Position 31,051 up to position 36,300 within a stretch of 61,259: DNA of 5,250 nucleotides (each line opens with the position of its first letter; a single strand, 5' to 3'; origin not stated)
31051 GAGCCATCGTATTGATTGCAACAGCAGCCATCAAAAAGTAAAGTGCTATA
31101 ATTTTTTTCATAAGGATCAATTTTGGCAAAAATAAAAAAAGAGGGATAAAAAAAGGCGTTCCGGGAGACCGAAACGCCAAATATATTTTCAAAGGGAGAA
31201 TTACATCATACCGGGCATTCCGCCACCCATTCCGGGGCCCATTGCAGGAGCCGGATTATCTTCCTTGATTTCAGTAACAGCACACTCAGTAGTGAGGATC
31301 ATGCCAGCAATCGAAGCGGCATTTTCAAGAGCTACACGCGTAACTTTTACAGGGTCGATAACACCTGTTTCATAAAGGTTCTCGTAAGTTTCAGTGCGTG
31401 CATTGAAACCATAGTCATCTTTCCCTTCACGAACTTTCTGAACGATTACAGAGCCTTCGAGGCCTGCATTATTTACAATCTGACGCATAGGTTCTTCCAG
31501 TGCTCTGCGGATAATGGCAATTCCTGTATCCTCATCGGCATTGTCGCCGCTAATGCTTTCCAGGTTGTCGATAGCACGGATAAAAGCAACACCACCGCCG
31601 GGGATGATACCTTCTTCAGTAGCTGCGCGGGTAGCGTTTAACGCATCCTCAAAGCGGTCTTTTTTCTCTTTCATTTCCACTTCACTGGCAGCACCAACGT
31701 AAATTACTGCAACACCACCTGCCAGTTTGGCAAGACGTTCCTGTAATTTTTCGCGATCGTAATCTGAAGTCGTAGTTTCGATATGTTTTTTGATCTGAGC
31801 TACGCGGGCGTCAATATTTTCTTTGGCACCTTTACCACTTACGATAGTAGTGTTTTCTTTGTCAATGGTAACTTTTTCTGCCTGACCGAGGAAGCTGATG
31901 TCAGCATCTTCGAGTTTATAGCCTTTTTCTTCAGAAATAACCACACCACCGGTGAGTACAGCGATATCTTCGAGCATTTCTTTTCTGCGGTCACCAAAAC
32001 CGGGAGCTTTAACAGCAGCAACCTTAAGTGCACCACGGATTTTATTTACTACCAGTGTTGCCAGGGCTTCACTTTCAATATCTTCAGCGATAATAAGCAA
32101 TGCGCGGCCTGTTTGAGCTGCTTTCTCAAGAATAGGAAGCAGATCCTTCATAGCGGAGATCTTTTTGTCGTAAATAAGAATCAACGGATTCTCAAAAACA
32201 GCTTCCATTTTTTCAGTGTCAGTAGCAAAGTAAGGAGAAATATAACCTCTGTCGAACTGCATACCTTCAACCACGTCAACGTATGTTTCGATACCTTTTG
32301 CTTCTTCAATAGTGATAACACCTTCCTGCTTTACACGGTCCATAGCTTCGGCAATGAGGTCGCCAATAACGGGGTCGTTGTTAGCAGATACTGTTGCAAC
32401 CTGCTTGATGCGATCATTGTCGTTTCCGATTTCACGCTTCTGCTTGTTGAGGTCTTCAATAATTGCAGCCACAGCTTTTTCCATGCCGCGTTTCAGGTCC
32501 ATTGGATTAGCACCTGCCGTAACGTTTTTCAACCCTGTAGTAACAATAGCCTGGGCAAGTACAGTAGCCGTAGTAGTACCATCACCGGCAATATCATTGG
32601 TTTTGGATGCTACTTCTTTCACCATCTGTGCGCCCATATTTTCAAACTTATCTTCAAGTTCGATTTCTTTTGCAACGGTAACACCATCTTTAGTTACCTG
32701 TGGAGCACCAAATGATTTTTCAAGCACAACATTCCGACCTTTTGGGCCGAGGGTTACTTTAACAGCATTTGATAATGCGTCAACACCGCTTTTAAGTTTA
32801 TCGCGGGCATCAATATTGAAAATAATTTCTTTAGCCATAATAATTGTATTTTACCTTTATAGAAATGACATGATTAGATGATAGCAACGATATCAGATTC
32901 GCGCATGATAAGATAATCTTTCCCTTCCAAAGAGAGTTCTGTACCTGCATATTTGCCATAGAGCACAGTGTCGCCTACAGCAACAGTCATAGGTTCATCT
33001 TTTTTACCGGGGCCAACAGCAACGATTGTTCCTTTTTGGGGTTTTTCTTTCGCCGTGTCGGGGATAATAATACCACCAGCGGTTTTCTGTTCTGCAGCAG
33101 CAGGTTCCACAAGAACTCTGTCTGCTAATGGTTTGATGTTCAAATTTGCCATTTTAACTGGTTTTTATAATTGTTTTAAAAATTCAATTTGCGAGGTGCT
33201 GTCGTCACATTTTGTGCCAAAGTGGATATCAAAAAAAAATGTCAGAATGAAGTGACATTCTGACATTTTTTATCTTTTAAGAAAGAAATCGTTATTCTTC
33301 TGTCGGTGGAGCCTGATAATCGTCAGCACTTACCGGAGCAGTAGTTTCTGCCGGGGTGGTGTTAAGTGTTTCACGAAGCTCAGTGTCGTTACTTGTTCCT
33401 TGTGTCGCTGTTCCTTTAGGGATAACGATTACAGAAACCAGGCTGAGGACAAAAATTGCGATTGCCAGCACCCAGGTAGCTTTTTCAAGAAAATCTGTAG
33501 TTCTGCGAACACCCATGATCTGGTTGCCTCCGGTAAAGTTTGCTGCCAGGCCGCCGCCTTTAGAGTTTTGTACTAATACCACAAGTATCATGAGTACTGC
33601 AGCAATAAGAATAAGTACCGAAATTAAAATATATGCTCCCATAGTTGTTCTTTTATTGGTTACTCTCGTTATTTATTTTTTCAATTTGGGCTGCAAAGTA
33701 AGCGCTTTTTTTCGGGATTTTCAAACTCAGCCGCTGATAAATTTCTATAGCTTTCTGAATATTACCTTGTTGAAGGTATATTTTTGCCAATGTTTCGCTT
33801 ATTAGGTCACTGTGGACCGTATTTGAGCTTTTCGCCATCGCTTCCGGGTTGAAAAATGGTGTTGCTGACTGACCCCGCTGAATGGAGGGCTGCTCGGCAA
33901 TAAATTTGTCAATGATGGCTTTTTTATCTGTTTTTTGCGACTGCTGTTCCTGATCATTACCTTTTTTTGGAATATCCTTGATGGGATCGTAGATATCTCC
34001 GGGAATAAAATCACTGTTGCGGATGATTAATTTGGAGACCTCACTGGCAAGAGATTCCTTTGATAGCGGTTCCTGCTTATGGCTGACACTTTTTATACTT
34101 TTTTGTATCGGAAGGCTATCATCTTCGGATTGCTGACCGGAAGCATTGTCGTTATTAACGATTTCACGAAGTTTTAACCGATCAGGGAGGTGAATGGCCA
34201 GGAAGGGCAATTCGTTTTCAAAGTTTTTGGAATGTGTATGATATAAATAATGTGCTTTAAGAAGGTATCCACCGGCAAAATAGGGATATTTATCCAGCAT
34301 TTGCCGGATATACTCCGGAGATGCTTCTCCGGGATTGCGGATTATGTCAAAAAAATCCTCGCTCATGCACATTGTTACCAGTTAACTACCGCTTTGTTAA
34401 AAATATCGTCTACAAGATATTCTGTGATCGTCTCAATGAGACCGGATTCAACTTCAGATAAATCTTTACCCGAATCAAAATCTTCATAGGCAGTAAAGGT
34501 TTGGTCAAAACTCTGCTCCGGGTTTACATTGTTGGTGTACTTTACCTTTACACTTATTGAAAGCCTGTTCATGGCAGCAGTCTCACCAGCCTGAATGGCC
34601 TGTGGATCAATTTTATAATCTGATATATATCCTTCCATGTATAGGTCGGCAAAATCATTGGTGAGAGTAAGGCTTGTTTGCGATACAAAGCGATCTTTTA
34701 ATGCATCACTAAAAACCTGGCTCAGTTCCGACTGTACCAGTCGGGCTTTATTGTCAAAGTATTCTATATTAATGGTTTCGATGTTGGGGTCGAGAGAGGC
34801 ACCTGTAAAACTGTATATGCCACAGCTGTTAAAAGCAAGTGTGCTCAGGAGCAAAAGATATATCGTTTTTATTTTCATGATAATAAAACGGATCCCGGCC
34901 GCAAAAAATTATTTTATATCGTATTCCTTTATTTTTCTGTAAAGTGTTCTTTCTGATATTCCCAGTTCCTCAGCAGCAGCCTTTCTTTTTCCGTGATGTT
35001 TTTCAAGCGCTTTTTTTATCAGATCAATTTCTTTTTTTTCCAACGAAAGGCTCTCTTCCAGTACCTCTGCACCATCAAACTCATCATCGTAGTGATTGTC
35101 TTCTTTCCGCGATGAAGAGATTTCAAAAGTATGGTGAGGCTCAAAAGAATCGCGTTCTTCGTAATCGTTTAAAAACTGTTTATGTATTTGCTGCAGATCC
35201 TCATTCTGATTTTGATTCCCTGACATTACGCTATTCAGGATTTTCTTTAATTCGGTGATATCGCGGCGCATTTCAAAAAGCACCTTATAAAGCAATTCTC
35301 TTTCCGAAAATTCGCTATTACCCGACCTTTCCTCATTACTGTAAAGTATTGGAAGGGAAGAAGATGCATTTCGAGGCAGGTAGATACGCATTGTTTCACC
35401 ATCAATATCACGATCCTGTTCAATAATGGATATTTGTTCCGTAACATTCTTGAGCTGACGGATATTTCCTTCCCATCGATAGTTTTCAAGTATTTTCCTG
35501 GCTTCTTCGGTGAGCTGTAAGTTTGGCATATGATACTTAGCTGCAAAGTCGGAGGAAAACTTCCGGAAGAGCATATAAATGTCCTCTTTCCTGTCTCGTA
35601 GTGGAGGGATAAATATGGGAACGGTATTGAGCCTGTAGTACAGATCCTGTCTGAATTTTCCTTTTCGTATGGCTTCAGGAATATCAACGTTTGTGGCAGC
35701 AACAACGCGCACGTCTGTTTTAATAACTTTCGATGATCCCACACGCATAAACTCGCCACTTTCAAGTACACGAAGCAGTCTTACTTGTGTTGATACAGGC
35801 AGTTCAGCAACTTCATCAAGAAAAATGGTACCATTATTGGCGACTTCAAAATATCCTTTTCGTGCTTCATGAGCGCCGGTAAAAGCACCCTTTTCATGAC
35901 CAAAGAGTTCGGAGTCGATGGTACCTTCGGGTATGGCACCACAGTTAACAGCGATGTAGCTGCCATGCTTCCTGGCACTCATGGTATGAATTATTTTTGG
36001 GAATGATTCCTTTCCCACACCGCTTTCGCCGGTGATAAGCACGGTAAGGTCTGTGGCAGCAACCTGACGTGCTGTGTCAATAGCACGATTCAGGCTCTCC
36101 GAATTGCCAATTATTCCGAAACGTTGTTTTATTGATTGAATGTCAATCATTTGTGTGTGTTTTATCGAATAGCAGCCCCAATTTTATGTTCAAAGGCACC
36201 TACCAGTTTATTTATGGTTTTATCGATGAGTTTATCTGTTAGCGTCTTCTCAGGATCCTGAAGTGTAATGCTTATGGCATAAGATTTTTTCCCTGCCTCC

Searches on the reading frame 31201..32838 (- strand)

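Call 75: search_protein_families(library=pfam, proteins=[window:31201-32838:-], max_evalue=0.00001)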
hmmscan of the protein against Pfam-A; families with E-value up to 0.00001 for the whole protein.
window:31201-32838:- (545 aa): 1 family
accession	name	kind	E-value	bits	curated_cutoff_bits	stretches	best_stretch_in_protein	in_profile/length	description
PF00118.29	Cpn60_TCP1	-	9e-78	262.6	34.3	1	22-521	1-486/490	TCP-1/cpn60 chaperonin family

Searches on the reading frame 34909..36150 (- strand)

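Call 75: search_protein_families(library=pfam, proteins=[window:34909-36150:-], max_evalue=0.00001)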
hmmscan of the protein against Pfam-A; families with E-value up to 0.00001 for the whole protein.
window:34909-36150:- (413 aa): 5 families
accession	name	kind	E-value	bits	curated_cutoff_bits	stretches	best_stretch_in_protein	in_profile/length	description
PF00158.32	Sigma54_activat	-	9.7e-69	230.8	20.2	1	13-179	1-167/168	Sigma-54 interaction domain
PF25601.1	AAA_lid_14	-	1.3e-18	67.1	27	1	185-262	1-78/87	AAA+ ATPase lid domain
PF14532.12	Sigma54_activ_2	-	2.3e-15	57.5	25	1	14-184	1-138/138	Sigma-54 interaction domain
PF02954.25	HTH_8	-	1.4e-13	50.7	22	1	370-410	2-42/42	Bacterial regulatory protein, Fis family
PF18024.7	HTH_50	-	7e-07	29.3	27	1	371-412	9-49/50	Helix-turn-helix domain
